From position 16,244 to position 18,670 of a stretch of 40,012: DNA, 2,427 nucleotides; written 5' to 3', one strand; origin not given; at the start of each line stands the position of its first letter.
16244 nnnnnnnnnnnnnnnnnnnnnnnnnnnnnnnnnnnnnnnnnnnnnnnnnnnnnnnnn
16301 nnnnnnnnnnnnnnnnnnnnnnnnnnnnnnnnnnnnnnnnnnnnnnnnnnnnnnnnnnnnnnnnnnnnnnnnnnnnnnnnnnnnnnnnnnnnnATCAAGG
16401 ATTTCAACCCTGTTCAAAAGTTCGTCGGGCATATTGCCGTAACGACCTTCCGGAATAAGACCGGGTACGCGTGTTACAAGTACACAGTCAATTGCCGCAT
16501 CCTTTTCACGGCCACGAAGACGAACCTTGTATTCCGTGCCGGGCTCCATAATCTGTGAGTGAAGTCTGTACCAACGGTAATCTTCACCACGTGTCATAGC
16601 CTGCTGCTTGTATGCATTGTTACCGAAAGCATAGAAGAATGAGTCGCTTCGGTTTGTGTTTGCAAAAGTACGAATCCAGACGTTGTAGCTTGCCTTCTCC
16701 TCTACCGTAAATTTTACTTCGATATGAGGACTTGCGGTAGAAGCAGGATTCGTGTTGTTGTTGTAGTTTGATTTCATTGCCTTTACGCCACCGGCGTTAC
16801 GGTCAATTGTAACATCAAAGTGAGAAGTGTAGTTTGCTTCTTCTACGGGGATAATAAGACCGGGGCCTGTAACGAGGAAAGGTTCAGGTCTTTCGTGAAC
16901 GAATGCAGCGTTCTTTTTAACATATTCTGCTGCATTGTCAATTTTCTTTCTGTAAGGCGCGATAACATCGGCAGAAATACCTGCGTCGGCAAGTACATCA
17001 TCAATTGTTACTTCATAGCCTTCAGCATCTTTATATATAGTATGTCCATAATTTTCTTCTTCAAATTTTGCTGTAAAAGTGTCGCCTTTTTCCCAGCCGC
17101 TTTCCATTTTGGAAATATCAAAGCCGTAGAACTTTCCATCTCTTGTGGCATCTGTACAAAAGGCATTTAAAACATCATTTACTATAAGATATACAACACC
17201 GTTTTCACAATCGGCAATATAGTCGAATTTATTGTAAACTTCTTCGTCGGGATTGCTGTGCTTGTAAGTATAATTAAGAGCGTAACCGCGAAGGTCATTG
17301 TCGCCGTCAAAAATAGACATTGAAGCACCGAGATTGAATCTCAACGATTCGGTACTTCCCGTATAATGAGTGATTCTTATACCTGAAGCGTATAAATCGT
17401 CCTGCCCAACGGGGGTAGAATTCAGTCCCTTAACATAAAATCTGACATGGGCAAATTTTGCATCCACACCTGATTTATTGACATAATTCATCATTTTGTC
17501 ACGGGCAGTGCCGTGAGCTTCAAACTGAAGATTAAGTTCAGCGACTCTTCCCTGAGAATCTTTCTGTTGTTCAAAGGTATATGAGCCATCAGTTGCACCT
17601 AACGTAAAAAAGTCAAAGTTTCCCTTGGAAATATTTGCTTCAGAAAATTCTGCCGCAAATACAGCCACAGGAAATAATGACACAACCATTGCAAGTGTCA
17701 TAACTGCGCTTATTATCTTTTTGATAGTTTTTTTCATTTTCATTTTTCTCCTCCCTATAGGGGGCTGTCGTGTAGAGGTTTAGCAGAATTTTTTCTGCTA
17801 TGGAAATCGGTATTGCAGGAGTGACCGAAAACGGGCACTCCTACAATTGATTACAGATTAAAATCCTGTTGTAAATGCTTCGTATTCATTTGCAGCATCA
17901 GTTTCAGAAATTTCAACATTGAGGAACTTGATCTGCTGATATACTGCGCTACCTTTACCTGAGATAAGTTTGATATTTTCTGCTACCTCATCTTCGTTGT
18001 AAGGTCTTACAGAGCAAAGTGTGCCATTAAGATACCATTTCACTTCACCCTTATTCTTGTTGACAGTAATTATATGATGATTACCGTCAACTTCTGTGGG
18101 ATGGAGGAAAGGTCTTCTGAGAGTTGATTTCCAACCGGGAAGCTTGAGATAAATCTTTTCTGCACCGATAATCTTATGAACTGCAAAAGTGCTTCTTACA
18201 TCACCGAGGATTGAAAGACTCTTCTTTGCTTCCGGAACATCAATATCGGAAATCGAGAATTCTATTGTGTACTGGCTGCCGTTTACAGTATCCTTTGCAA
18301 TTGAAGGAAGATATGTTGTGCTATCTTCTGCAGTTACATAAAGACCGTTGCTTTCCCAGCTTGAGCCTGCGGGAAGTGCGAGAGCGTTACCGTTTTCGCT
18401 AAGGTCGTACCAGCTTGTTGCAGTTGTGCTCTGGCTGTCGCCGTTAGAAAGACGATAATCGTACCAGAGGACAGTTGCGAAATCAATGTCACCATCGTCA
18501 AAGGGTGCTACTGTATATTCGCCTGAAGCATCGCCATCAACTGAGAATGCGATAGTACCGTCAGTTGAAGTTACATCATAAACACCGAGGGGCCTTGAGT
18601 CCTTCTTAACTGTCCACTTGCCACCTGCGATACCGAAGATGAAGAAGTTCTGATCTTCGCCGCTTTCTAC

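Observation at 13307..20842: Tandem paralogous heparinase II/III-like lyases with different accessory modules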

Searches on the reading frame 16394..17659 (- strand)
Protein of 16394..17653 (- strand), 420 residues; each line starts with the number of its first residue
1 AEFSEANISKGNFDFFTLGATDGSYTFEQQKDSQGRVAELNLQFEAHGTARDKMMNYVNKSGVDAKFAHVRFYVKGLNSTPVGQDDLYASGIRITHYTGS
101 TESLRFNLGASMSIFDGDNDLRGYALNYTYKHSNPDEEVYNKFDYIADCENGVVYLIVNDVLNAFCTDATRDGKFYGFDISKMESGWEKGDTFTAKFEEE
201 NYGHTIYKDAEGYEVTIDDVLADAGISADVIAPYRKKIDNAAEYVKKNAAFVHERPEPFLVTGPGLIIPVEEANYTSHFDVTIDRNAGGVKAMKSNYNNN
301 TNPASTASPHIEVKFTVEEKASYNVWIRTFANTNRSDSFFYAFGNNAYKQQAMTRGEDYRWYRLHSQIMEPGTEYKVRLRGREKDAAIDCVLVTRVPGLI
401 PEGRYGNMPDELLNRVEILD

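Call 32: search_protein_families(library=pfam, proteins=[window:16394-17653:-], max_evalue=5)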
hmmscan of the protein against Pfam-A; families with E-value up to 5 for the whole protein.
window:16394-17653:- (420 aa): 1 family
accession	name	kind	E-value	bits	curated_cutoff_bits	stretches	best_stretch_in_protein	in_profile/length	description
PF25275.1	Golvesin_C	-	0.0017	18.8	31.6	1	294-386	26-120/132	Golvesin C-terminal domain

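Call 60: predict_structure(alignment_id=A2)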
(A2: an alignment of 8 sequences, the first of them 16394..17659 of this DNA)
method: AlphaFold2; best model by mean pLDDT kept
length: 422 residues; sequences in the alignment: 8
mean_pLDDT: 77.0   pTM: 0.60
mean pLDDT of the five models: 77.0, 76.7, 75.7, 74.0, 74.1
residues with pLDDT >= 90: 102; 70-90: 203; 50-70: 77; < 50: 40
segments of 3 or more residues with pLDDT < 50: 102-104, 250-256, 282-294, 298-300, 413-422
pLDDT, mean of each block of 10 residues (from residue 1): 71 84 72 85 84 78 86 91 57 75 67 79 82 82 93 89 89 79 77 88 86 89 92 90 68 53 80 68 44 46 71 85 89 67 88 71 87 92 70 82 67 45 33
secondary structure, 60 per line:
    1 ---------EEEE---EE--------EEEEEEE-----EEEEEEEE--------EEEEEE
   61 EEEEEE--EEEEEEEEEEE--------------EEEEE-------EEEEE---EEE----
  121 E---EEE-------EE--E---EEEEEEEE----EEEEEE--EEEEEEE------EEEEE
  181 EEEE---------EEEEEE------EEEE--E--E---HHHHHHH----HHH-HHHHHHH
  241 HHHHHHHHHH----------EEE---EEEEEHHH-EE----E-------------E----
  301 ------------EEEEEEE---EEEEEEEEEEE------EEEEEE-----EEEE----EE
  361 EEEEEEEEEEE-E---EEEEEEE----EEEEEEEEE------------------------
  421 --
elements in order: E10-13 E27-33 E39-46 E55-66 E69-79 E94-98 E106-110 E114-116 E125-127 E143-150 E155-160 E163-169 E176-184 E194-199 E206-209 H219-225 H234-250 E261-263 E267-271 E313-319 E323-333 E340-345 E351-354 E359-371 E377-383 E388-396

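Call 63: fold_search(model_id=the predicted structure, library=pdb)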
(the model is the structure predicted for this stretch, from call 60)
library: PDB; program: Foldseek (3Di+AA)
matches with E <= 10: 1909; with E <= 0.001: 384
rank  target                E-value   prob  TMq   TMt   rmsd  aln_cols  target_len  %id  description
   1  2zxq                  4.3e-08  1.00  0.21  0.09  17.7       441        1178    9  Crystal structure of endo-alpha-N-acetylgalactosaminidase from Bifidobacterium longum (EngBF) (released 2009-06-16)
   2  6sh9_B                4.8e-08  1.00  0.21  0.08  18.5       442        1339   10  EngBF DARPin Fusion 4b D12 (released 2019-11-06)
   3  6kjl_A                5.1e-08  1.00  0.23  0.29  18.9       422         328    8  Xylanase J from Bacillus sp. strain 41M-1 (released 2019-09-04)
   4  9qcm_A                5.1e-08  1.00  0.22  0.09  23.1       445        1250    6  Botulinum neurotoxin type B1, 14-subunit, Large Progenitor Toxin Complex (L-PTC) (released 2025-09-10)
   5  4jqt_A                7.0e-08  1.00  0.27  0.27  16.4       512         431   10  Crystal structure of a putative glycosyl hydrolase (BT3469) from Bacteroides thetaiotaomicron VPI-5482 at 2.49 A resol (released 2013-04-17)
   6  4w8j                  8.7e-08  1.00  0.19  0.10  18.2       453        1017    9  Structure of the full-length insecticidal protein Cry1Ac reveals intriguing details of toxin packaging into in vivo form (released 2014-09-17)
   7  8hhe_B                9.6e-08  1.00  0.26  0.18  18.6       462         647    9  Crystal structure of Cry5B from Bacillus thuringiensis at 4.5 A resolution (released 2022-12-07)
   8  6qfk_A                1.1e-07  1.00  0.20  0.07  18.5       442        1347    9  EngBF DARPin Fusion 4b G10 (released 2019-11-06)
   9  8w7n                  1.4e-07  1.00  0.22  0.10  17.7       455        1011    9  Crystal structure of the in-cell Cry1Aa purified from Bacillus thuringiensis (released 2024-03-06)
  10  2c9k                  1.6e-07  1.00  0.25  0.18  16.6       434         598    9  Structure of the functional form of the mosquito-larvicidal Cry4Aa toxin from Bacillus thuringiensis at 2.8 A resolution (released 2006-04-25)
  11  4kbb_A                1.6e-07  1.00  0.21  0.21  22.8       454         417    7  Structure of Botulinum neurotoxin B binding domain in complex with both synaptotagmin II and GD1a (released 2013-07-03)
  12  8hhe_A                1.7e-07  1.00  0.24  0.16  17.3       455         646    9  Crystal structure of Cry5B from Bacillus thuringiensis at 4.5 A resolution (released 2022-12-07)
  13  9h99                  2.1e-07  1.00  0.20  0.09  19.8       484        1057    8  Native structure of the full-length pesticidal protein Cry1Ca18 at pH7, from crystals formed in vivo (released 2025-11-12)
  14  5a57                  2.4e-07  1.00  0.20  0.09  18.9       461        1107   11  The structure of GH101 from Streptococcus pneumoniae TIGR4 in complex with PUGT (released 2015-09-02)
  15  6qev_B                3.0e-07  1.00  0.21  0.08  18.5       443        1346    9  EngBF DARPin Fusion 4b B6 (released 2019-11-06)
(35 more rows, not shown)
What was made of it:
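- Checked: An AlphaFold model of aa 29-450 (pLDDT 77) shows two beta jelly-roll/sandwich domains (calls 60, 63).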

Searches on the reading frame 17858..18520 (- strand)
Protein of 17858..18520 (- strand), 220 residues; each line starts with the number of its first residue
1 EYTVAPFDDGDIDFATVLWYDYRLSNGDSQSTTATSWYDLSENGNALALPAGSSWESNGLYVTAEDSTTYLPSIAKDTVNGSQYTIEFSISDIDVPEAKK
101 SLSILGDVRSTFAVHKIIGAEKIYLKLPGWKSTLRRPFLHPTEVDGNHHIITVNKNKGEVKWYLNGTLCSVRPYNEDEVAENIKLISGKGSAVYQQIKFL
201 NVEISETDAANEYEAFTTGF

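Call 32: search_protein_families(library=pfam, proteins=[window:17858-18520:-], max_evalue=5)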
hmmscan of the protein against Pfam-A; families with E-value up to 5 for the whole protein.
window:17858-18520:- (220 aa): 0 families

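Call 48: find_homologous_proteins(query=window:17858-18520:-, max_evalue=0.001)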
Query window:17858-18520:- (220 aa): 1 proteins with E <= 0.001 among 261 candidates.
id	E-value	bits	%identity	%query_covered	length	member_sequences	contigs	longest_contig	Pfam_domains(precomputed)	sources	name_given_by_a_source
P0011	1.6e-61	226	70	65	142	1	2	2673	-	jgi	-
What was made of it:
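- Tried and rejected: A word-indexed homology search with the tail alone returned only one fragment (call 48), so the tail model rests on 3 sequences.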

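Call 64: predict_structure(alignment_id=A3)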
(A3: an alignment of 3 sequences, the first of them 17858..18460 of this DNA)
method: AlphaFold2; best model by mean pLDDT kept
length: 200 residues; sequences in the alignment: 3
mean_pLDDT: 72.0   pTM: 0.73
mean pLDDT of the five models: 72.0, 66.7, 66.4, 63.4, 41.5
residues with pLDDT >= 90: 19; 70-90: 123; 50-70: 26; < 50: 32
segments of 3 or more residues with pLDDT < 50: 1-29
pLDDT, mean of each block of 10 residues (from residue 1): 28 28 38 71 76 76 87 82 70 77 75 63 83 88 91 73 77 85 90 81
secondary structure, 60 per line:
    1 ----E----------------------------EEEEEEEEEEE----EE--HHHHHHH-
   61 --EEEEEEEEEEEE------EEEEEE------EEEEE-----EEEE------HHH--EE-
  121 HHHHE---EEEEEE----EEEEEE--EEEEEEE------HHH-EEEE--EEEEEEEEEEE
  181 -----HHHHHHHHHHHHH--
elements in order: E34-44 H53-59 E63-74 E81-86 E93-97 E103-106 H121-124 E129-134 E139-144 E147-153 E164-167 E170-180 H186-198

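Call 67: fold_search(model_id=the predicted structure, library=pdb)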
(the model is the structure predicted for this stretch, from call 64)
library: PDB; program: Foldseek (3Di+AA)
matches with E <= 10: 1595; with E <= 0.001: 404
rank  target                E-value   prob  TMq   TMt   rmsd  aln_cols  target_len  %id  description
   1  5moy_A                4.5e-07  1.00  0.47  0.26   7.9       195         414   13  Crystal structure of the BoNT/A2 receptor-binding domain in complex with the luminal domain of its neuronal receptor S (released 2017-03-15)
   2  3r4u_A                5.3e-07  1.00  0.50  0.26   7.3       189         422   15  Cell entry of botulinum neurotoxin type C is dependent upon interaction with two ganglioside molecules (released 2011-06-08)
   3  7z5s_AAA              5.3e-07  1.00  0.45  0.25   7.7       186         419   12  Crystal Structure of botulinum neurotoxin A2 cell binding domain in complex with GD1a (released 2022-06-08)
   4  6f0p                  5.6e-07  1.00  0.47  0.25  10.1       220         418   14  Botulinum neurotoxin A4 Hc domain (released 2018-01-10)
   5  6thy_AAA              6.2e-07  1.00  0.44  0.25   7.9       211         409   11  Botulinum neurotoxin A3 Hc domain in complex with GD1a (released 2020-01-29)
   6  6f0o                  7.0e-07  1.00  0.47  0.26   7.7       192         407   13  Botulinum neurotoxin A3 Hc domain (released 2018-01-10)
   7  7qpu_B                8.7e-07  1.00  0.47  0.30   7.0       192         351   14  Botulinum neurotoxin A5 cell binding domain in complex with GM1b oligosaccharide (released 2022-03-09)
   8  6es1_A                9.7e-07  1.00  0.47  0.25   7.7       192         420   13  Crystal structure of the binding domain from botulinum neurotoxin A2 bound to extracellular domain of human receptor S (released 2018-04-25)
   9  6twp                  9.7e-07  1.00  0.47  0.26   7.6       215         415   12  Binding domain of BoNT/A5 (released 2020-07-22)
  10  8rvg_A                1.0e-06  1.00  0.47  0.26   7.7       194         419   13  Structure of the binding domain of BoNT/A mutant Y1117V in complex with the GD1a ganglioside receptor (released 2025-02-12)
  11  9f1r_B                1.0e-06  1.00  0.47  0.25   7.9       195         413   13  Cryo-EM structure of SV2B-Hc-A1 complex (released 2025-03-12)
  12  5tpb_A                1.1e-06  1.00  0.47  0.26   8.0       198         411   13  Binding domain of BoNT/A complexed with ganglioside variant (released 2017-01-18)
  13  5mk6                  1.1e-06  1.00  0.48  0.26   7.7       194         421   13  Crystal structure of the receptor-binding domain of botulinum neurotoxin A1 (crystal form 1) (released 2018-03-28)
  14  3v0a_A                1.2e-06  1.00  0.50  0.10   5.8       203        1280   14  2.7 angstrom crystal structure of BoNT/Ai in complex with NTNHA (released 2012-03-14)
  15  5lr0_A                1.2e-06  1.00  0.50  0.27   9.1       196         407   15  Binding domain of Botulinum Neurotoxin DC in complex with SialylT (released 2017-08-30)
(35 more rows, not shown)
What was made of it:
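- On Laminin G / concanavalin-A-like lectin fold (tail of the small paralogue): The best Foldseek matches are the jelly-roll N-subdomain of neurotoxin Hc, at TMq 0.45-0.51 (calls 64, 67).
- Checked: The best structural match is the lectin-like N-terminal subdomain of clostridial neurotoxin binding domains, at TM about 0.5 (calls 64, 67).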
